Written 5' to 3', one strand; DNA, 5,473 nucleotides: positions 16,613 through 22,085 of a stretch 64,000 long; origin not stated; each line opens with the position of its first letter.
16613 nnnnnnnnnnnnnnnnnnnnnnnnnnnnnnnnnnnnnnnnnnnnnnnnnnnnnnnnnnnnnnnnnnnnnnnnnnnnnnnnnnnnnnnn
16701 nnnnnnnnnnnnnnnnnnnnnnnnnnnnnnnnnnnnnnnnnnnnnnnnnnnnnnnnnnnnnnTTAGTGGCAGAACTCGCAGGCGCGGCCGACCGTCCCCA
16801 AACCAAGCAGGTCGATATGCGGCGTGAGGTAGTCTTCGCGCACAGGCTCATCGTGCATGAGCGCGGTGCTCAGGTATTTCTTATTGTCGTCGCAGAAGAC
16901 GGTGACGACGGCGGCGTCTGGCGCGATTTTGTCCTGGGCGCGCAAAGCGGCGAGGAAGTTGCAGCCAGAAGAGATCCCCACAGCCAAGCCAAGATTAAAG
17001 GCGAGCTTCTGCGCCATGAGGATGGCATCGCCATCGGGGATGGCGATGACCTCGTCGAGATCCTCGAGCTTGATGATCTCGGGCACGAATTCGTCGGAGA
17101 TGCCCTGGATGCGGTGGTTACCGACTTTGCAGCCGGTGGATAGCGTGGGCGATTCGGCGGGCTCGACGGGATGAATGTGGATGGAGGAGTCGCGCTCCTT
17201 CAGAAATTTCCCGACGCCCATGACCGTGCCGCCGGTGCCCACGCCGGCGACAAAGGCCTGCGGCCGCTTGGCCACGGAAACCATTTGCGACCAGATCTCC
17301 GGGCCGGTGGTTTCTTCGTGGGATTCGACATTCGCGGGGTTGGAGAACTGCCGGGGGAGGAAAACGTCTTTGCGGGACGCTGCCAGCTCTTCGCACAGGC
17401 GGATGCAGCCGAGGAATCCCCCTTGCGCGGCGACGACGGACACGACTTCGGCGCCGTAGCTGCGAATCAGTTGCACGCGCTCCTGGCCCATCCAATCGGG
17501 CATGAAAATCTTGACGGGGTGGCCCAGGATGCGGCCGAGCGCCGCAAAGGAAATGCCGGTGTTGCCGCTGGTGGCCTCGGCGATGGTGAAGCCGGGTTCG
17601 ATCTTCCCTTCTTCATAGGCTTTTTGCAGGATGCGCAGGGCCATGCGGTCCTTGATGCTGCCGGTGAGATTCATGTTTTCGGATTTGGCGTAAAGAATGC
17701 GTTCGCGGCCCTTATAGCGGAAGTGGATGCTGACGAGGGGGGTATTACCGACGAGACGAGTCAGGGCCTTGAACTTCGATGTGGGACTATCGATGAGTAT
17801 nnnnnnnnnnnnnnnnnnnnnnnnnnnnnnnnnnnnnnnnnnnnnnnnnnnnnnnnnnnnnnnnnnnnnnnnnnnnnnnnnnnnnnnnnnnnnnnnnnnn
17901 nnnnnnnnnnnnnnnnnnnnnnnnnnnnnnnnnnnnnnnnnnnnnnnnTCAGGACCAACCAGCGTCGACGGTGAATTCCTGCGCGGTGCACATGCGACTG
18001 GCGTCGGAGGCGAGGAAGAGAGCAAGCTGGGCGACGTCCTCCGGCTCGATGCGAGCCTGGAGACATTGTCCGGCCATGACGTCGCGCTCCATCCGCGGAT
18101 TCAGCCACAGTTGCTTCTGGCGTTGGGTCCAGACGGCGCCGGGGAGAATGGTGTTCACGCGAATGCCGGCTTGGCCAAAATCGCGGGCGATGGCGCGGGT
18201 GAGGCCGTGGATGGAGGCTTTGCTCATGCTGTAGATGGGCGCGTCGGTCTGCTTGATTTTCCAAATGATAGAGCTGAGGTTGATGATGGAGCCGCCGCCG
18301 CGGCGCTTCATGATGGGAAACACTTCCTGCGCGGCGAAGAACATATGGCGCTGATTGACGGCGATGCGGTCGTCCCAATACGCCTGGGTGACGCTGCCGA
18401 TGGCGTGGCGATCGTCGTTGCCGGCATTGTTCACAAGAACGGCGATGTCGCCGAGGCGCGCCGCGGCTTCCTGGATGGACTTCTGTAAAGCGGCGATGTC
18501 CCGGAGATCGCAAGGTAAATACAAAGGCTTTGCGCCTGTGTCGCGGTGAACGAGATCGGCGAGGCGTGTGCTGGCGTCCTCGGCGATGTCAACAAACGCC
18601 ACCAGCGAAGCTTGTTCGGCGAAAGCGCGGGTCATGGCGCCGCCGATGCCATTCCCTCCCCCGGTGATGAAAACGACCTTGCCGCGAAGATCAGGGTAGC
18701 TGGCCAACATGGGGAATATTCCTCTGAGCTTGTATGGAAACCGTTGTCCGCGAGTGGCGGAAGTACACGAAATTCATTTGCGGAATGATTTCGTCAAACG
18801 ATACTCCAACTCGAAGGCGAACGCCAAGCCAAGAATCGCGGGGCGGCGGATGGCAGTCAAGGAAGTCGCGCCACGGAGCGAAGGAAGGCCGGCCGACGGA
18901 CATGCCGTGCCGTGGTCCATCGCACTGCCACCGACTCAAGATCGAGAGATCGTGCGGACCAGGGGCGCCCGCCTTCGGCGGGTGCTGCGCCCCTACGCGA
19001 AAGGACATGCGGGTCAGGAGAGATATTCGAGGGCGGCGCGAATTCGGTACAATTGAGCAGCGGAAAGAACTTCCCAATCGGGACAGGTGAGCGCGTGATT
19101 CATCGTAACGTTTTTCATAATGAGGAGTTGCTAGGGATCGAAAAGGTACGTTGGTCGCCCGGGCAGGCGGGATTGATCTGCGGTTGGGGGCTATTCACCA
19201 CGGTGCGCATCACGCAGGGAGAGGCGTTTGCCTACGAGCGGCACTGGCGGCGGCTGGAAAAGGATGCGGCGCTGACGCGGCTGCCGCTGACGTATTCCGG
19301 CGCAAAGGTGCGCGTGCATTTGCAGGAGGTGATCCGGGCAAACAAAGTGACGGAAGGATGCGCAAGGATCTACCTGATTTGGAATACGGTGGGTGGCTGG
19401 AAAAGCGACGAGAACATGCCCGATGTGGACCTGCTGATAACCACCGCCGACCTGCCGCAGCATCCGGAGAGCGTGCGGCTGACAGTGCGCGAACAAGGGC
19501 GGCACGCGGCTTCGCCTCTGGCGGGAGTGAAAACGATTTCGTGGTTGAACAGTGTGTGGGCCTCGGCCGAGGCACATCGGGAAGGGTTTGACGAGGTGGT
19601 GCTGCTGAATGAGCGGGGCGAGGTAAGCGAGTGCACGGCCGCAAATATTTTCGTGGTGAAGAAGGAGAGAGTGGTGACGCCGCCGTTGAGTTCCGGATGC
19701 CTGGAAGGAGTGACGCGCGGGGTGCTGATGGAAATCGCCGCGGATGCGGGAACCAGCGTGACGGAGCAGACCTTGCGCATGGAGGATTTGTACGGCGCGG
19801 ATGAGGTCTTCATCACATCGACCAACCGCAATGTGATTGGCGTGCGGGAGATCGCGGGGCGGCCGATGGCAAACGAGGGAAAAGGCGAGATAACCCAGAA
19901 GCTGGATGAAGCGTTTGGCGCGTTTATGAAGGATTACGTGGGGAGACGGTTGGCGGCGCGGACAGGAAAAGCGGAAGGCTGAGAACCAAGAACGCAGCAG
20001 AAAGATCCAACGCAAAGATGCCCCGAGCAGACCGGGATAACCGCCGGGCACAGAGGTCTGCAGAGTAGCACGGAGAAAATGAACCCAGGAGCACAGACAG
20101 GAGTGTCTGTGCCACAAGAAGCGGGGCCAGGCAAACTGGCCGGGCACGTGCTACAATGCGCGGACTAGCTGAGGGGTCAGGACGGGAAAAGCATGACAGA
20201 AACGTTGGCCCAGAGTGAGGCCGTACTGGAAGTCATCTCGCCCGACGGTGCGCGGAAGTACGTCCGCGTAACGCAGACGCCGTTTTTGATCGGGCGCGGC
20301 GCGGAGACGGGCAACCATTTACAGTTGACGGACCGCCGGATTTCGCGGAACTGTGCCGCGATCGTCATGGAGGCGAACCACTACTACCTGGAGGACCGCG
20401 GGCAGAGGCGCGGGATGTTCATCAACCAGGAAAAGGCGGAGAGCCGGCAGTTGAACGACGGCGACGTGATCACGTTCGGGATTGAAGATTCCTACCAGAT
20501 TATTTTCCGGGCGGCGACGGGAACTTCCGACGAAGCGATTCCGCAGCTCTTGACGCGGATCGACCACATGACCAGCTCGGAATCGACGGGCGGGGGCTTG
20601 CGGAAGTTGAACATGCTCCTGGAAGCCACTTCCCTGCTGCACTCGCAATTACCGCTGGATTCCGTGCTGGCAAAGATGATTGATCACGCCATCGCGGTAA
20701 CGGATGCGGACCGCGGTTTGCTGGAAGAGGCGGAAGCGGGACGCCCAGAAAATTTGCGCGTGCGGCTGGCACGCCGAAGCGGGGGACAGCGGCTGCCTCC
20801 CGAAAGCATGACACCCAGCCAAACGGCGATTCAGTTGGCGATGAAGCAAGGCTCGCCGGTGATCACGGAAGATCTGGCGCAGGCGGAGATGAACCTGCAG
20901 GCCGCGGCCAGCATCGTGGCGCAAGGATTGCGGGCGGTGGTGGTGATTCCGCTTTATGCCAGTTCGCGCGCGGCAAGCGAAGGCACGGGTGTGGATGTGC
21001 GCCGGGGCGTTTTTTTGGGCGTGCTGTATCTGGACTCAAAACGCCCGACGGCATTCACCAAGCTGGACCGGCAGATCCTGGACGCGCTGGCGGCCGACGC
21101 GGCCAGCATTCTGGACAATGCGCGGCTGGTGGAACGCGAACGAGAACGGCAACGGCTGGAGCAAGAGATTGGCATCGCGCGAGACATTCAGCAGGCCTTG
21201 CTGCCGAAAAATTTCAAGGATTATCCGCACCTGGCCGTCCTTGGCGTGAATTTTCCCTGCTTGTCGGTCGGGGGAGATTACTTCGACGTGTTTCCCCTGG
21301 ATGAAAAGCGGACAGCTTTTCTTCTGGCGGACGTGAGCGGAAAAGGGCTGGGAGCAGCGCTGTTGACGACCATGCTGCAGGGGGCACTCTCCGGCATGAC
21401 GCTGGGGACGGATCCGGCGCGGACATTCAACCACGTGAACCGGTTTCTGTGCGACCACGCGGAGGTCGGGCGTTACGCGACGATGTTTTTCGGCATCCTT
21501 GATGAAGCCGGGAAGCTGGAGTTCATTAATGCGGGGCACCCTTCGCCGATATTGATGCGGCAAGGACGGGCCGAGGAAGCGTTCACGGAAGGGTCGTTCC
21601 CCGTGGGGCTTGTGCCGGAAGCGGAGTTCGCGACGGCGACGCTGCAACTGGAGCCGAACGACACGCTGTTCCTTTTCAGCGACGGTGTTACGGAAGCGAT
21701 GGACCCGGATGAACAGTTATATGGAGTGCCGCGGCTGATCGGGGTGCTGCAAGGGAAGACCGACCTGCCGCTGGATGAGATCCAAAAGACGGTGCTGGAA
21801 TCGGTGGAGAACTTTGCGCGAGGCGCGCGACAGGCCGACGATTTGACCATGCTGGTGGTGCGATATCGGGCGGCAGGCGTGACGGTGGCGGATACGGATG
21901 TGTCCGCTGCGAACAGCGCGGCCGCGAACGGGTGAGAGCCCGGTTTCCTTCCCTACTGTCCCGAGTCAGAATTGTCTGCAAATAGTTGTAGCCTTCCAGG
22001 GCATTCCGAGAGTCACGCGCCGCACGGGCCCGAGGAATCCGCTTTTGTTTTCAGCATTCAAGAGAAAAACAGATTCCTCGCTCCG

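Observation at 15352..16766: Translationally coupled pair of uncharacterised PD-(D/E)xK nucleases: candidate new two-gene defence system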

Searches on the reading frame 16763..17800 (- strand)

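Call 75: search_protein_families(library=pfam, proteins=[window:16763-17800:-], max_evalue=0.00001)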
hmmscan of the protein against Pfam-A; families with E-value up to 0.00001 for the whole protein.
window:16763-17800:- (345 aa): 1 family
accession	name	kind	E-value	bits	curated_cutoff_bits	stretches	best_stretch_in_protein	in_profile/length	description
PF00291.31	PALP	-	1.6e-70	238.2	35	1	14-304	2-295/295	Pyridoxal-phosphate dependent enzyme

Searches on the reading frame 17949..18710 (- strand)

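Call 75: search_protein_families(library=pfam, proteins=[window:17949-18710:-], max_evalue=0.00001)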
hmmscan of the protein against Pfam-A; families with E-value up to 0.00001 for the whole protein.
window:17949-18710:- (253 aa): 3 families
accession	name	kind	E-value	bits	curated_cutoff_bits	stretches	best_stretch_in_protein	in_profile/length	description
PF13561.12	adh_short_C2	-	1.2e-53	182.5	27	1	20-253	6-236/236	Enoyl-(Acyl carrier protein) reductase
PF00106.31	adh_short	-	2.1e-44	151.8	26.6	1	11-201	1-190/195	short chain dehydrogenase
PF23441.1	SDR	-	2.7e-06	27.4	27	1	11-196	8-197/258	SDR-like rossmann domain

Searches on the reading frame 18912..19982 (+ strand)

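Call 75: search_protein_families(library=pfam, proteins=[window:18912-19982:+], max_evalue=0.00001)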
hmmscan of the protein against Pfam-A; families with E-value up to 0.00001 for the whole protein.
window:18912-19982:+ (356 aa): 1 family
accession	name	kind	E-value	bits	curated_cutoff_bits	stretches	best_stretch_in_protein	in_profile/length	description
PF01063.24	Aminotran_4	-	1.7e-54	185.5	28.5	1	93-314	1-223/223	Amino-transferase class IV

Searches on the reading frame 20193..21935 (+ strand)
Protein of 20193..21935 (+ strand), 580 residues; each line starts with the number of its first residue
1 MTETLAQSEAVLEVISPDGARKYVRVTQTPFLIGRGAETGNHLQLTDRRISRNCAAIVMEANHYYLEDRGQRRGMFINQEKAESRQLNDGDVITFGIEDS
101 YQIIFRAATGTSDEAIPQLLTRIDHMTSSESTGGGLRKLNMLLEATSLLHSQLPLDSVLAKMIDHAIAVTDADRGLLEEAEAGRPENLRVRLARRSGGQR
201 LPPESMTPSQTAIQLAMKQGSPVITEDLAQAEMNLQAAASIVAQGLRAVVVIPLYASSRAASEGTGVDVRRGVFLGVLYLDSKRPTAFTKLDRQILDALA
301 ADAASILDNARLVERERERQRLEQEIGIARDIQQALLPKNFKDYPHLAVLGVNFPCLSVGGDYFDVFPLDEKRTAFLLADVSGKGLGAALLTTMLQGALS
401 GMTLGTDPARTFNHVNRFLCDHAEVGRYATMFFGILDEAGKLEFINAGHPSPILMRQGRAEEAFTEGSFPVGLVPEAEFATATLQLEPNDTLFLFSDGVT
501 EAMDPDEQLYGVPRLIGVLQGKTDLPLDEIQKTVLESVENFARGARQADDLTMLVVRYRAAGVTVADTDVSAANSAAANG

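Call 75: search_protein_families(library=pfam, proteins=[window:20193-21935:+], max_evalue=0.00001)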
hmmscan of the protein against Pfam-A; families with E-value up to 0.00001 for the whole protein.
window:20193-21935:+ (580 aa): 5 families
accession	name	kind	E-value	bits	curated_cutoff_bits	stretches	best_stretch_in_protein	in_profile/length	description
PF07228.17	SpoIIE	-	1.2e-50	172.6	25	1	370-558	1-191/192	Stage II sporulation protein E (SpoIIE)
PF00498.31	FHA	-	2.6e-12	47.4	20.7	1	32-96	2-67/67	FHA domain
PF13185.12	GAF_2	-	3.2e-07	31.1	28.6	0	273-308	101-136/136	GAF domain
PF16697.10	Yop-YscD_cpl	-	5.9e-07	30.1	33.2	1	22-97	10-85/94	Inner membrane component of T3SS, cytoplasmic domain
PF13492.12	GAF_3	-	2.6e-06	28.3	27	0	156-255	3-89/129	GAF domain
